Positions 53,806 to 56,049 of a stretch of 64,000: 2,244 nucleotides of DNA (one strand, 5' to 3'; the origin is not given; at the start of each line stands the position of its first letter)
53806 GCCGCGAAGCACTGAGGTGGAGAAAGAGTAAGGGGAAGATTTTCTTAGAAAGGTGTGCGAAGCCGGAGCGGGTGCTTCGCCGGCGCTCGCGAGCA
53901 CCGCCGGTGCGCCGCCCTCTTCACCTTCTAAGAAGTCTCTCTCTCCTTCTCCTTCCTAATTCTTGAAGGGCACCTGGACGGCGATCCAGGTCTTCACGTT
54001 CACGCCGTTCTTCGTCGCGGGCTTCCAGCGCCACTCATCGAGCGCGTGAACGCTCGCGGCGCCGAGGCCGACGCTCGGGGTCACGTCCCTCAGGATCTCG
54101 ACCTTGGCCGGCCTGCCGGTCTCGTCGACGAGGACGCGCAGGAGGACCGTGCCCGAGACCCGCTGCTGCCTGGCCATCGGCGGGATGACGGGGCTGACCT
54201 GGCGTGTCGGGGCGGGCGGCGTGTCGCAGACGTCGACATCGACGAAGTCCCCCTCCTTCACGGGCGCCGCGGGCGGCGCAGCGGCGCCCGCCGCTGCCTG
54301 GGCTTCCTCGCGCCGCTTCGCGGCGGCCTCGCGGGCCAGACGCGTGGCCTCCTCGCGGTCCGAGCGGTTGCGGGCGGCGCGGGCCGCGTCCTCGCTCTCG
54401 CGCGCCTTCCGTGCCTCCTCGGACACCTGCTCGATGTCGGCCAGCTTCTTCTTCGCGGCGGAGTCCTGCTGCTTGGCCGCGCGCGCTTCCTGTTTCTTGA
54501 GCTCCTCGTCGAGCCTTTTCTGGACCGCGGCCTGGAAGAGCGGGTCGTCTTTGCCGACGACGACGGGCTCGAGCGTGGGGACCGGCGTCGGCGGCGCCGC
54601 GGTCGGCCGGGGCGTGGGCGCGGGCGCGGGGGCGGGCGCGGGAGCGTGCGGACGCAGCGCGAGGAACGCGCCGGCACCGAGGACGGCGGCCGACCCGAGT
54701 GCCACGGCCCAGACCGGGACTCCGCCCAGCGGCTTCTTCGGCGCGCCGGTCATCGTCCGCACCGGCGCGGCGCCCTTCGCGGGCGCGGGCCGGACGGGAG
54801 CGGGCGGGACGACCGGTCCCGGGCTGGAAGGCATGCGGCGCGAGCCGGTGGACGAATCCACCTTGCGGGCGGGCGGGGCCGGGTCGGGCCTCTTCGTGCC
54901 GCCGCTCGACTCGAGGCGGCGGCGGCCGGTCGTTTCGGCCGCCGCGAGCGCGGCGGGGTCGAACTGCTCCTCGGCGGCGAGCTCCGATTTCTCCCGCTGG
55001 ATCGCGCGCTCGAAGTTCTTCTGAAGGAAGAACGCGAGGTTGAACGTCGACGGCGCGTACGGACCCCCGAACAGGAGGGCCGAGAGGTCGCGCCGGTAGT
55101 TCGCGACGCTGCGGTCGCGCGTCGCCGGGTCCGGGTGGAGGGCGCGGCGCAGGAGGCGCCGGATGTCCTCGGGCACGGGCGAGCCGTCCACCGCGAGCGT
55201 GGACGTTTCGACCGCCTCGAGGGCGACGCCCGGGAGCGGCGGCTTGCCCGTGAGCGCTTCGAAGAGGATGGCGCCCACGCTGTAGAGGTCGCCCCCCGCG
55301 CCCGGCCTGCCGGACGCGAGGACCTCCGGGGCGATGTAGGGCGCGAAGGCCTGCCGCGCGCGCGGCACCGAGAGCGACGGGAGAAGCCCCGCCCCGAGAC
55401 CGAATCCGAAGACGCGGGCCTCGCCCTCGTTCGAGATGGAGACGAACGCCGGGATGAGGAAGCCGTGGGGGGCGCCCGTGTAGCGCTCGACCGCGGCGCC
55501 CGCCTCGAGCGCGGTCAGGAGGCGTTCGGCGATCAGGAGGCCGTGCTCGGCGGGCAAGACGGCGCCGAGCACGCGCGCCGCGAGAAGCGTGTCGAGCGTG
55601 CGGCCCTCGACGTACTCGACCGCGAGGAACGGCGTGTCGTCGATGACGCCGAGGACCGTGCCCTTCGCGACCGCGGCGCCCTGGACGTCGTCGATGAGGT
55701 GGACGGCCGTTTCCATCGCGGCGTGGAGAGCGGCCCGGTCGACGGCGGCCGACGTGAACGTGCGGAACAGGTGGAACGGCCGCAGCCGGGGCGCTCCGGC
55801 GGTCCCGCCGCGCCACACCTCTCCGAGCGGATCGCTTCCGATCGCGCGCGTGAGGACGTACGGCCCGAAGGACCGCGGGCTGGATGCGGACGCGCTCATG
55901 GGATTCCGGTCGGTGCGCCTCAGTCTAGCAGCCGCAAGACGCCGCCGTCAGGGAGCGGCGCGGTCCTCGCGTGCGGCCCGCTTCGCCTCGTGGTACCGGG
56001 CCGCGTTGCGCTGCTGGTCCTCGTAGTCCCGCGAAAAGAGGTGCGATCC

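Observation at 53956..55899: TonB-type energy transducer with a ~380-aa cytoplasmic pseudokinase domain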

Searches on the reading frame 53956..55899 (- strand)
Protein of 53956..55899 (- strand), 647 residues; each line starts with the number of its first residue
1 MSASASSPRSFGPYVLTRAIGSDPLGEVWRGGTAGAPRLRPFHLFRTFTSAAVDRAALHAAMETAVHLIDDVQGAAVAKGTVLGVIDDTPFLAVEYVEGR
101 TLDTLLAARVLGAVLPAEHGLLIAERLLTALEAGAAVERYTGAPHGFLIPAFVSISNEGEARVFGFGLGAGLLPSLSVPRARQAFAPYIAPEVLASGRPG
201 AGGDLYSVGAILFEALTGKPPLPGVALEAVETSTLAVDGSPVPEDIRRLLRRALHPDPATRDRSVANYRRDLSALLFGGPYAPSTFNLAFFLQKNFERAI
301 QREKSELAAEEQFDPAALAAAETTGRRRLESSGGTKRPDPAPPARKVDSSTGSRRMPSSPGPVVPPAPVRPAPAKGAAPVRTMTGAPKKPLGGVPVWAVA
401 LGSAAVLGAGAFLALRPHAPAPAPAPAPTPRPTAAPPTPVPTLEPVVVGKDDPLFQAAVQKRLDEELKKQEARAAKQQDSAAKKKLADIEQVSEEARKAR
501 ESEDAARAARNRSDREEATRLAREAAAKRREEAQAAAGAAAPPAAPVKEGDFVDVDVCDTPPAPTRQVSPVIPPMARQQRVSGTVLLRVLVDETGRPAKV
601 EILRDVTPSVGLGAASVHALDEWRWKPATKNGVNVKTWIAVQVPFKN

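Call 3: search_protein_families(library=pfam, proteins=[window:53956-55899:-], max_evalue=1)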
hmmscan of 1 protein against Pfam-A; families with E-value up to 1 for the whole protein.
window:53956-55899:- (647 aa): 3 families
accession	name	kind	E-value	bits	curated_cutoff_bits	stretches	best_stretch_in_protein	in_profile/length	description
PF03544.19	TonB_C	-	3.6e-13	50.2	24.6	1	571-646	4-78/79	Gram-negative bacterial TonB protein C-terminal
PF00069.31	Pkinase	-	1.2e-07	31.9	31.7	1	148-261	124-251/263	Protein kinase domain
PF07714.23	PK_Tyr_Ser-Thr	-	0.00085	19.1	23.1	1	62-261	48-248/258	Protein tyrosine and serine/threonine kinase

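Call 4: search_protein_families(library=ncbifam, proteins=[window:53956-55899:-], max_evalue=1)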
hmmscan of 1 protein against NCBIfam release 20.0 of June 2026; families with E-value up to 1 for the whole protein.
window:53956-55899:- (647 aa): 11 families
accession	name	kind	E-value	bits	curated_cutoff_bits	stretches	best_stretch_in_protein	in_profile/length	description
NF033483.0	PknB_PASTA_kin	equivalog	2.2e-17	63.3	450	1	86-314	78-305/563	Stk1 family PASTA domain-containing Ser/Thr kinase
NF047741.1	antiphage_MADS6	equivalog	1.7e-12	46.7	460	2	148-276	325-461/612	methylation-associated defense system protein kinase MAD6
TIGR03903.1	TOMM_kin_cyc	equivalog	7.8e-12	43.9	705.75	1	87-268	51-240/1267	TOMM system kinase/cyclase fusion protein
NF052427.1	StpK7MSMEG_1200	equivalog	1.1e-09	37.4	900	1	9-246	4-232/601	serine/threonine protein kinase StpK7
TIGR01352.1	tonB_Cterm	subfamily_domain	1.2e-09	38.3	27.1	1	572-646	3-74/76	TonB family protein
NF038079.1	TonB_sider_MxcH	equivalog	1.1e-07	30.4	925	1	562-646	2-84/792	TonB-dependent siderophore myxochelin receptor MxcH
NF033442.0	BREX_PglW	equivalog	4.2e-06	24.7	990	1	182-274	388-485/1391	BREX system serine/threonine kinase PglW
NF008082.0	PRK10819.1-3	equivalog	0.00042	20.2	265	1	533-630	127-227/242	TonB system transport protein TonB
NF033768.1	myxo_SS_tail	domain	0.074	13.2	40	1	576-636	26-84/92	AgmX/PglI C-terminal domain-containing protein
TIGR01554.3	major_cap_HK97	equivalog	0.34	10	27.5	1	463-580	25-142/385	phage major capsid protein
TIGR03714.1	secA2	equivalog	0.9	7.7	930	0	447-532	533-615/762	accessory Sec system translocase SecA2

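Call 5: search_solved_structures(query=window:53956-55899:-, max_evalue=1, show_alignments=3)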
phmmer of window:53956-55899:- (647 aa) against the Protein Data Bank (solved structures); distinct sequences matched with E-value up to 1: 707 (the best 60 are shown).
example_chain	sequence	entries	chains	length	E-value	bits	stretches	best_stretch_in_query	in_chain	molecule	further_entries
3f61_A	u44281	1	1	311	7.3e-11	44.9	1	88-283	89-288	Serine/threonine-protein kinase pknB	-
3orm_A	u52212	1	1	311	1.2e-10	44.1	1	84-283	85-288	Serine/threonine protein kinase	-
3ori_A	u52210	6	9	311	1.7e-10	43.6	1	88-283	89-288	Serine/threonine protein kinase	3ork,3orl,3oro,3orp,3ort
1mru_A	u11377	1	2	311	1.8e-10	43.6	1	88-283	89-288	Probable serine/threonine-protein kinase pknB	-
3f69_A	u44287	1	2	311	3.5e-10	42.6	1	88-283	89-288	Serine/threonine-protein kinase pknB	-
5u94_A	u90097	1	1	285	7e-10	41.6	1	88-272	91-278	Serine/threonine-protein kinase PknB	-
6b2p_A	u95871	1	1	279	7.1e-10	41.6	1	88-272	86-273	Serine/threonine-protein kinase PknB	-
6i2p_A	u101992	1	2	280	7.2e-10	41.6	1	88-272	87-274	Serine/threonine-protein kinase PknB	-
1o6y_A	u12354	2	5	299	8.6e-10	41.3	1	88-272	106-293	SERINE/THREONINE-PROTEIN KINASE PKNB | Probable serine/threonine-protein kinase pknB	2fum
9ymt_A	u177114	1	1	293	2e-09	40.1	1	86-277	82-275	Serine/Threonine Kinase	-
4eqm_A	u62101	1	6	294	2.1e-09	40.1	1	86-277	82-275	Protein kinase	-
9ruk_A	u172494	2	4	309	2.8e-09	39.6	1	67-276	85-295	Serine/threonine-protein kinase StkP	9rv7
9ru3_A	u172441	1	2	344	3.6e-09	39.3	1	67-276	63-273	Serine/threonine-protein kinase StkP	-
9ruj_A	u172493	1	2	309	4.8e-09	38.9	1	67-276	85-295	Serine/threonine-protein kinase StkP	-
2h34_A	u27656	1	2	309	5.4e-09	38.7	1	7-230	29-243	Serine/threonine-protein kinase pknE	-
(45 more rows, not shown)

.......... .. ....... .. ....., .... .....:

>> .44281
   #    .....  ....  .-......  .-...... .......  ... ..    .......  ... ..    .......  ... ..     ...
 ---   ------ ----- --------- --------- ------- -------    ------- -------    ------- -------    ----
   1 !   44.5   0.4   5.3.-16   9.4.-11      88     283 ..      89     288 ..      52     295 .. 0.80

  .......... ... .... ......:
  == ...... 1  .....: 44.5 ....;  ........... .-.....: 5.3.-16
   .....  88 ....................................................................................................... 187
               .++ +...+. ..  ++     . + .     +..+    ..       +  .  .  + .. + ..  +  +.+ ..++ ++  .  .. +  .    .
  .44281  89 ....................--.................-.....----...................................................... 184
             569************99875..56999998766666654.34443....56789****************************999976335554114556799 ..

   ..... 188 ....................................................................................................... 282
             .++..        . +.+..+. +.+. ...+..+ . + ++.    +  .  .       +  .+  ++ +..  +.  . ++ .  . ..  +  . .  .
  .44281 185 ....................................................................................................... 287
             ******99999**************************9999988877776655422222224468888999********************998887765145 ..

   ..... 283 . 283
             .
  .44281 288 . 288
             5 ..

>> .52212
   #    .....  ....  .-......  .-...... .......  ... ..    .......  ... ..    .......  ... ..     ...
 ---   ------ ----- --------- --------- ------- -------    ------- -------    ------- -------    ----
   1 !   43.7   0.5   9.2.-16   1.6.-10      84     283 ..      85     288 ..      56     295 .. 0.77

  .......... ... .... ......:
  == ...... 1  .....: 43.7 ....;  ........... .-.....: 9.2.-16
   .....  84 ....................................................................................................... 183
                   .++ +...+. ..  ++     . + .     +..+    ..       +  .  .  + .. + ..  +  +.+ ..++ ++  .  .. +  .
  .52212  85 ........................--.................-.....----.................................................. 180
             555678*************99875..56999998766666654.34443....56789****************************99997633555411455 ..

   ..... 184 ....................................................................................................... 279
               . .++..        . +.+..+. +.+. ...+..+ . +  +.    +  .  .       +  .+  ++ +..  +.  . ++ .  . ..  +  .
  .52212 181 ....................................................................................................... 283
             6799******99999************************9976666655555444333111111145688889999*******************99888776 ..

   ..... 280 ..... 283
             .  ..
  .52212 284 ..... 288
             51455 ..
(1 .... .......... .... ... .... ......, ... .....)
